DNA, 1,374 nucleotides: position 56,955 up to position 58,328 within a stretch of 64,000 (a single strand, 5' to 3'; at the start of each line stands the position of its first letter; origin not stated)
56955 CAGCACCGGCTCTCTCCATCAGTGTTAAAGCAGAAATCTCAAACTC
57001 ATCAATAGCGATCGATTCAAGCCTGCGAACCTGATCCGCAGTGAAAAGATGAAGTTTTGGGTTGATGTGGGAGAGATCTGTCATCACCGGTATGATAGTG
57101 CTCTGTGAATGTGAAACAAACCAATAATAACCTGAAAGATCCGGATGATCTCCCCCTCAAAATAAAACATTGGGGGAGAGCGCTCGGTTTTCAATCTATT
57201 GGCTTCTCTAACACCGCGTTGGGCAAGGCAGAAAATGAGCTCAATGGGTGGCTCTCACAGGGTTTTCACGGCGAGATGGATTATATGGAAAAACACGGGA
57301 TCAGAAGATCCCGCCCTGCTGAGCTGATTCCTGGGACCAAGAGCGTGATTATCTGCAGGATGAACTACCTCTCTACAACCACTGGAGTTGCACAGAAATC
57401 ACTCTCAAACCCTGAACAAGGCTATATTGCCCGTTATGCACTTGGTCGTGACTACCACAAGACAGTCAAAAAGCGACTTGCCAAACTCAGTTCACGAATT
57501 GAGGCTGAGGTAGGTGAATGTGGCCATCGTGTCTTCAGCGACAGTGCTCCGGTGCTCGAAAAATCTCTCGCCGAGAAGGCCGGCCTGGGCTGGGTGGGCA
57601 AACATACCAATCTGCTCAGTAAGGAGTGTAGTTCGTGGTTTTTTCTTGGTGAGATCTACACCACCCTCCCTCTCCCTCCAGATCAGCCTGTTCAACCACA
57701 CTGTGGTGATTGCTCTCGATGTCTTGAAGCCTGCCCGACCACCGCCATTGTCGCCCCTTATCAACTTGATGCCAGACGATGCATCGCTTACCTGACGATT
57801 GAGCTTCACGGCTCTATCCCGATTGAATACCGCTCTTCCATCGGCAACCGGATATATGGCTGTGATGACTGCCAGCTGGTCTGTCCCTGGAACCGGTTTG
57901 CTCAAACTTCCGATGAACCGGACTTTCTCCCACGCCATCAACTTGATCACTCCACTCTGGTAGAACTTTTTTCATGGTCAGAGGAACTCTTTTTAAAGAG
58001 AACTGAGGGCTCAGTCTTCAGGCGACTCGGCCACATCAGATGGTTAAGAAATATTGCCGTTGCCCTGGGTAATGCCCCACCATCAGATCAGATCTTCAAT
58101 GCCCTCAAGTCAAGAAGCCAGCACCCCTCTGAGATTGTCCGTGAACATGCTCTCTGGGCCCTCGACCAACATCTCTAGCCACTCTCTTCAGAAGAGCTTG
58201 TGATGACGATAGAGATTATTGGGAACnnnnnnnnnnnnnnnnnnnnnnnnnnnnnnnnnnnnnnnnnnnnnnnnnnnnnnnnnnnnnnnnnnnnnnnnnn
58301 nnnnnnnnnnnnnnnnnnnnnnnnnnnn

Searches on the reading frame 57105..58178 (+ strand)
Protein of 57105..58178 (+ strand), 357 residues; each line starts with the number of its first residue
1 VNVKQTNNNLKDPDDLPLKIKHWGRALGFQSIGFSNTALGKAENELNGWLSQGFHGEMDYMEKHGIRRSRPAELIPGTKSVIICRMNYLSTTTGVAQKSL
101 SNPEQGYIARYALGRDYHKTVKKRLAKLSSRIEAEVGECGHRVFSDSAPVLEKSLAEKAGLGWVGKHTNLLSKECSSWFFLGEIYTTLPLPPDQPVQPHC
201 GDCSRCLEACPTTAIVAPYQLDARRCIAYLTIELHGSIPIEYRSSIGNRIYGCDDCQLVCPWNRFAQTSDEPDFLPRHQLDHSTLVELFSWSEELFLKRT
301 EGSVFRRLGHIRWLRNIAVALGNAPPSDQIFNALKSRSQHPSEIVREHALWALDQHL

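Call 45: find_encoding_contigs(protein=window:57105-58178:+, flank=10000, max_places=10)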
Protein window:57105-58178:+ (357 aa): 23 contigs read that carry it; 10 places shown.
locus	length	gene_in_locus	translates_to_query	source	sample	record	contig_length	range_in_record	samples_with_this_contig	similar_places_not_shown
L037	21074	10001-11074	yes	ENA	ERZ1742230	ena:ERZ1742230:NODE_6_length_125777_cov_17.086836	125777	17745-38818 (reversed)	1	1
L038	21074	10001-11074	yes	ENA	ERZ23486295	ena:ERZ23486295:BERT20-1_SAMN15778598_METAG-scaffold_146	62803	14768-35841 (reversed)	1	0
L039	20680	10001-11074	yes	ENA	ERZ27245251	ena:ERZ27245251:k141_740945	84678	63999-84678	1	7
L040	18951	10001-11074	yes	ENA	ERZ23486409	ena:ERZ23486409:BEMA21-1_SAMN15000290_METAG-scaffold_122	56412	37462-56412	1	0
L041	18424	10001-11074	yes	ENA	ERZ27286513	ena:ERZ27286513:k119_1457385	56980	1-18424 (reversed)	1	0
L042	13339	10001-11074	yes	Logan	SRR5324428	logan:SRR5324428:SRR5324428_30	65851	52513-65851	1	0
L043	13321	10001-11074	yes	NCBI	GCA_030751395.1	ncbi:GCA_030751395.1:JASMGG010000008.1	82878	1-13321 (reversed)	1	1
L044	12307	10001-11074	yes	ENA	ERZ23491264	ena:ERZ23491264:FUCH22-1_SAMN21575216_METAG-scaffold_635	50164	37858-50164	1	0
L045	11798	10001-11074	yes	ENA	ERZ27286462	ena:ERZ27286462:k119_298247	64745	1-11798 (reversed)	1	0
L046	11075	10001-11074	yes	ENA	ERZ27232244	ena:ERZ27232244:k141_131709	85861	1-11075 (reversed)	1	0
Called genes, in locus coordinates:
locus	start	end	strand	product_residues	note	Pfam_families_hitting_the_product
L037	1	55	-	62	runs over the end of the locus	PF09838:DUF2065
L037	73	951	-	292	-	PF01145:Band_7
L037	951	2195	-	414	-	PF12221:HflK_N, PF01145:Band_7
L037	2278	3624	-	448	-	PF13167:GTP-bdg_N, PF16360:GTP-bdg_M, PF00009:GTP_EFTU (faint), PF00025:Arf (faint), PF01926:MMR_HSR1, PF02421:FeoB_N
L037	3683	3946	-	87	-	PF17209:Hfq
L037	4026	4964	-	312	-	PF01715:IPPT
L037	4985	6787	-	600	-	PF02518:HATPase_c, PF13589:HATPase_c_3, PF01119:DNA_mis_repair, PF08676:MutL_C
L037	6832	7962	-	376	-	PF11741:AMIN, PF01520:Amidase_3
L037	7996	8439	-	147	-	PF02367:TsaE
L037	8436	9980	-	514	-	PF03853:YjeF_N, PF01256:Carb_kinase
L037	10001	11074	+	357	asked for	PF08331:QueG_DUF1730, PF13484:Fer4_16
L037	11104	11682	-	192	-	PF00929:RNase_T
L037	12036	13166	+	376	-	PF08545:ACP_syn_III, PF08541:ACP_syn_III_C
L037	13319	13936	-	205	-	-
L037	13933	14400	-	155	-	PF00582:Usp (faint)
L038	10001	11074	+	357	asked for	PF08331:QueG_DUF1730, PF13484:Fer4_16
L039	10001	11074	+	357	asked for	PF08331:QueG_DUF1730, PF13484:Fer4_16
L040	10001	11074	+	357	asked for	PF08331:QueG_DUF1730, PF13484:Fer4_16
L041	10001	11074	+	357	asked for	PF08331:QueG_DUF1730, PF13484:Fer4_16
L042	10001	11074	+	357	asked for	PF08331:QueG_DUF1730, PF13484:Fer4_16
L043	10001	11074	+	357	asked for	PF08331:QueG_DUF1730, PF13484:Fer4_16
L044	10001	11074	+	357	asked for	PF08331:QueG_DUF1730, PF13484:Fer4_16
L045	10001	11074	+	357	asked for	PF08331:QueG_DUF1730, PF13484:Fer4_16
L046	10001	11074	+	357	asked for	PF08331:QueG_DUF1730, PF13484:Fer4_16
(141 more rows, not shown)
